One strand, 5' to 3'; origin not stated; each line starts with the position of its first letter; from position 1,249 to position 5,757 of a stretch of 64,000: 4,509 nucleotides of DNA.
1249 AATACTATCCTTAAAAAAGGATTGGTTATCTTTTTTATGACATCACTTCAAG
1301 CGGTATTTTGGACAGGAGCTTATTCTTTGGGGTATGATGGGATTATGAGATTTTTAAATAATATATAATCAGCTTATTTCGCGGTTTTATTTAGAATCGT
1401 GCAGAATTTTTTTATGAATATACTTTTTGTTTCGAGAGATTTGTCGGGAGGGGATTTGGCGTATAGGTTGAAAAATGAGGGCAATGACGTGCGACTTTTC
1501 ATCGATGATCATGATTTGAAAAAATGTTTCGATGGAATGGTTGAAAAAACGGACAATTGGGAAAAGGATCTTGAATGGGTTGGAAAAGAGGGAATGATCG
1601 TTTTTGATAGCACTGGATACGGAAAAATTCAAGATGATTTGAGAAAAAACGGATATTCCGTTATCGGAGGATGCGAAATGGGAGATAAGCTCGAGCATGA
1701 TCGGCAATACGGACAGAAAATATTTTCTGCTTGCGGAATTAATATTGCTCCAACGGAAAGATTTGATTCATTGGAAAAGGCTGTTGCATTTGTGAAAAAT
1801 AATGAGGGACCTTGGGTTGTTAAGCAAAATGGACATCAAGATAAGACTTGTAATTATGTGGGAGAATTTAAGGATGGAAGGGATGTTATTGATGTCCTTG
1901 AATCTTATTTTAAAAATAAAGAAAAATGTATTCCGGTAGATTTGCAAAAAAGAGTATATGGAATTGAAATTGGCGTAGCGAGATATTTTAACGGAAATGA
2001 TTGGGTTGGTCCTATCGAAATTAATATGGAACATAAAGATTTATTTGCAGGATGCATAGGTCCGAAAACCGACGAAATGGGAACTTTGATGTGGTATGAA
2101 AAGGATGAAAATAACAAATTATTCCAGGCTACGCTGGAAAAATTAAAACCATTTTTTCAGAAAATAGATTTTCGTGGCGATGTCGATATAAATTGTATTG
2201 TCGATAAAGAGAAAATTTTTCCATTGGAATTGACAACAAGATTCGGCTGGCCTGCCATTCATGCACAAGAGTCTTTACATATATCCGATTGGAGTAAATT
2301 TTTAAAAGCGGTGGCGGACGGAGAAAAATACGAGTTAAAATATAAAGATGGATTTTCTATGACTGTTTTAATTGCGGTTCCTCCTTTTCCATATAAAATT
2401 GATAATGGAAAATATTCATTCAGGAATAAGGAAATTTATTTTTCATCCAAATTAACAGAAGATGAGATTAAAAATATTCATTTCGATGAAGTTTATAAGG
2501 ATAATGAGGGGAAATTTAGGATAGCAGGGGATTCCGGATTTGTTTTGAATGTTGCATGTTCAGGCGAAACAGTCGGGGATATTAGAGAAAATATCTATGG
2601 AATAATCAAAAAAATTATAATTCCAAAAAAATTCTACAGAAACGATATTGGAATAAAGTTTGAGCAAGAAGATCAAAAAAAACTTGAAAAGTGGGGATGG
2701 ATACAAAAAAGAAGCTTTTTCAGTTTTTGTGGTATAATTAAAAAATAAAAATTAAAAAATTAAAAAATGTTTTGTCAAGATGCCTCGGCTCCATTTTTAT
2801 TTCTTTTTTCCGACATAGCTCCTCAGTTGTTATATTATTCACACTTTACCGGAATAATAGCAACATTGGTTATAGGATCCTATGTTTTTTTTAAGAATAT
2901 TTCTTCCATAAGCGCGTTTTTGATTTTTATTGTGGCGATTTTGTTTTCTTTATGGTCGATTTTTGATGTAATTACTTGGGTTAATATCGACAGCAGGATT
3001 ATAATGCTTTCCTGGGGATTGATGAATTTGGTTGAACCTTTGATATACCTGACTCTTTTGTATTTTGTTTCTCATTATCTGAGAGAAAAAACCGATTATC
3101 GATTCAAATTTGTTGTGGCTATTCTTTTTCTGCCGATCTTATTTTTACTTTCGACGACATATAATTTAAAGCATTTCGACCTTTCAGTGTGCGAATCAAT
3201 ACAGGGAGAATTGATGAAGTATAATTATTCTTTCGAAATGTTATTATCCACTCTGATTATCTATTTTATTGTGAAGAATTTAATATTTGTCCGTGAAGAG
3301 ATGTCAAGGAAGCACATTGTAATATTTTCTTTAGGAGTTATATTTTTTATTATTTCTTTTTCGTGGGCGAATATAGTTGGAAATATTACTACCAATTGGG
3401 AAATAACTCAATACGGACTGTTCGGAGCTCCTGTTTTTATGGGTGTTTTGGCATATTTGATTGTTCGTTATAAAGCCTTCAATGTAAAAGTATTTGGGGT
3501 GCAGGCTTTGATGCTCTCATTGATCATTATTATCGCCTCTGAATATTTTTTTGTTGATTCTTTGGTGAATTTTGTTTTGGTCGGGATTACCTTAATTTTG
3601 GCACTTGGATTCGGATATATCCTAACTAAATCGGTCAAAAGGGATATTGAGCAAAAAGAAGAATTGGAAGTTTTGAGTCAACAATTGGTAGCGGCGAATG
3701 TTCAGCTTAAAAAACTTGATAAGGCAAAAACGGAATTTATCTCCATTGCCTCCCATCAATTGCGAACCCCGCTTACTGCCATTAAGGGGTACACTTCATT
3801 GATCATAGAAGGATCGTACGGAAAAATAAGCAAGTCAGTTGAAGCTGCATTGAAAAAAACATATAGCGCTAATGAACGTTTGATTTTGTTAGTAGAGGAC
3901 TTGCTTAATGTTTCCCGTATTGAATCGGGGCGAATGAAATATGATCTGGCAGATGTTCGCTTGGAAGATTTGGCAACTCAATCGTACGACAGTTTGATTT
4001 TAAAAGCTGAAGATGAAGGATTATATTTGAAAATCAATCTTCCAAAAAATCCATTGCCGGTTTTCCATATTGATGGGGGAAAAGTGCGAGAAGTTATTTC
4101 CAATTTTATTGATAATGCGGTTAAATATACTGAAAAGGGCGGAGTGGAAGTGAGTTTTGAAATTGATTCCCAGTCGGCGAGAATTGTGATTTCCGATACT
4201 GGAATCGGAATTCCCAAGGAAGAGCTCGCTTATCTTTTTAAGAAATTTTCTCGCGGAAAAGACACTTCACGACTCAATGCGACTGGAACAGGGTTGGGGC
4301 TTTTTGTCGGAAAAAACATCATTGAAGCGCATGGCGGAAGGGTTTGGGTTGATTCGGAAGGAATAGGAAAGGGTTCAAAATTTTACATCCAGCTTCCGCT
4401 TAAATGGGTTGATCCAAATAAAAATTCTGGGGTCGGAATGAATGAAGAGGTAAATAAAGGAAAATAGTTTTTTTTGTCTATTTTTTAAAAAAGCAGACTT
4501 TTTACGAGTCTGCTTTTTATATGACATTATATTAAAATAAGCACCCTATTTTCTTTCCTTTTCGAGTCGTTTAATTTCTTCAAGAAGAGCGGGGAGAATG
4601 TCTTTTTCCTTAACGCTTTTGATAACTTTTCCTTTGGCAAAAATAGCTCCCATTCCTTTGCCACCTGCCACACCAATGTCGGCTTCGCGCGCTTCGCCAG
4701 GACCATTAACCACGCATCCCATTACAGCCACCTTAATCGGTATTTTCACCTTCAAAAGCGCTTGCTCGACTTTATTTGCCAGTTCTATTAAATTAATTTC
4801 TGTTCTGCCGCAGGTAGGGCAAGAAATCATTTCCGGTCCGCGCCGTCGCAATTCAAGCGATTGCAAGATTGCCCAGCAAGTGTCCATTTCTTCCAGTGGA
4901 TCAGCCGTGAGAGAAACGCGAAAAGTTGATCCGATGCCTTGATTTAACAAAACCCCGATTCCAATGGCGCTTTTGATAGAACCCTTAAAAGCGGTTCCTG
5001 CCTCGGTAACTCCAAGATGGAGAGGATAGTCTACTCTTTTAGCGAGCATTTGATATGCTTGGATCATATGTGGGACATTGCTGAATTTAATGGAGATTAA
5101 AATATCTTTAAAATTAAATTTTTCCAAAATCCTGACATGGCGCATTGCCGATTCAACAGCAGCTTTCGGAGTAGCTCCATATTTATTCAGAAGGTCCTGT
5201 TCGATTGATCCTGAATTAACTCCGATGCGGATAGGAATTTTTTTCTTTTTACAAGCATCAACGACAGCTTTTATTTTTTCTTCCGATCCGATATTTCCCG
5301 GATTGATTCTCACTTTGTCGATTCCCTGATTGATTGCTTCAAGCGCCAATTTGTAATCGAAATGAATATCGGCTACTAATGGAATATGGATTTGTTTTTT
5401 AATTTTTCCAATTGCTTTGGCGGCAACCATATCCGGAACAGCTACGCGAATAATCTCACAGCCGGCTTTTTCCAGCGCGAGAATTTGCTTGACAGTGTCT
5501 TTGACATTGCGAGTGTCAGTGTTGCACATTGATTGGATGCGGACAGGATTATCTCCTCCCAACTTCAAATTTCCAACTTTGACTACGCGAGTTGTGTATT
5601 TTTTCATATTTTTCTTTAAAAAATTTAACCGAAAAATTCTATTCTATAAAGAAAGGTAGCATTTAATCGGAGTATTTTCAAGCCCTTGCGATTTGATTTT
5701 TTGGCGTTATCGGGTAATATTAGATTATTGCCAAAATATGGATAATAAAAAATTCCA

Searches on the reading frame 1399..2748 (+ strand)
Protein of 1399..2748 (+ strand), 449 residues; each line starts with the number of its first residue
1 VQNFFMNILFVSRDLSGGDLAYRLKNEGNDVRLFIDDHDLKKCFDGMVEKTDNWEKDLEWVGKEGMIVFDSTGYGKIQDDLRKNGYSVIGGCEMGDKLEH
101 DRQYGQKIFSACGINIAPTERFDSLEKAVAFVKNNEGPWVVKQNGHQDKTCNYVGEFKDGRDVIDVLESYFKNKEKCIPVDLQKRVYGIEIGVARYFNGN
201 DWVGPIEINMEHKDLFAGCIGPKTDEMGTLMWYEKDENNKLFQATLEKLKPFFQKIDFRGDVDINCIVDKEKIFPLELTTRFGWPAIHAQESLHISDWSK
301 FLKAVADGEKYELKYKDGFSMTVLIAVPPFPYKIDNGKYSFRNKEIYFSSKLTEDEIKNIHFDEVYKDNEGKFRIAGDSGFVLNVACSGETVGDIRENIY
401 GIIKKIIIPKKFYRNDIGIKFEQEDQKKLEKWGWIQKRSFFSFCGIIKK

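Call 13: search_protein_families(library=pfam, proteins=[window:1399-2748:+], max_evalue=0.001)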
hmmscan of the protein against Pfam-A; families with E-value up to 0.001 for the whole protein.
window:1399-2748:+ (449 aa): 2 families
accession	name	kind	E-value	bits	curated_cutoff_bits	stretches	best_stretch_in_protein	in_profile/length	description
PF01071.24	GARS_A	-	1.4e-07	31.9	27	1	101-285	2-192/194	Phosphoribosylglycinamide synthetase, ATP-grasp (A) domain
PF02843.22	GARS_C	-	8.8e-06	26.4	34.8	1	362-419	36-91/92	Phosphoribosylglycinamide synthetase, C domain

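Call 47: find_encoding_contigs(protein=window:1399-2748:+, flank=10000, max_places=1)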
Protein window:1399-2748:+ (449 aa): no gene with exactly this product is on record in the collection.

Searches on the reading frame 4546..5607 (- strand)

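Call 13: search_protein_families(library=pfam, proteins=[window:4546-5607:-], max_evalue=0.001)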
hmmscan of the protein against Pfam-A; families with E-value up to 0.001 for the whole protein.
window:4546-5607:- (353 aa): 1 family
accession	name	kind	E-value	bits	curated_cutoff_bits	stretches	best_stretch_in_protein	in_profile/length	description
PF04551.19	GcpE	-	2.1e-155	517.3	32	1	6-346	1-342/343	GcpE protein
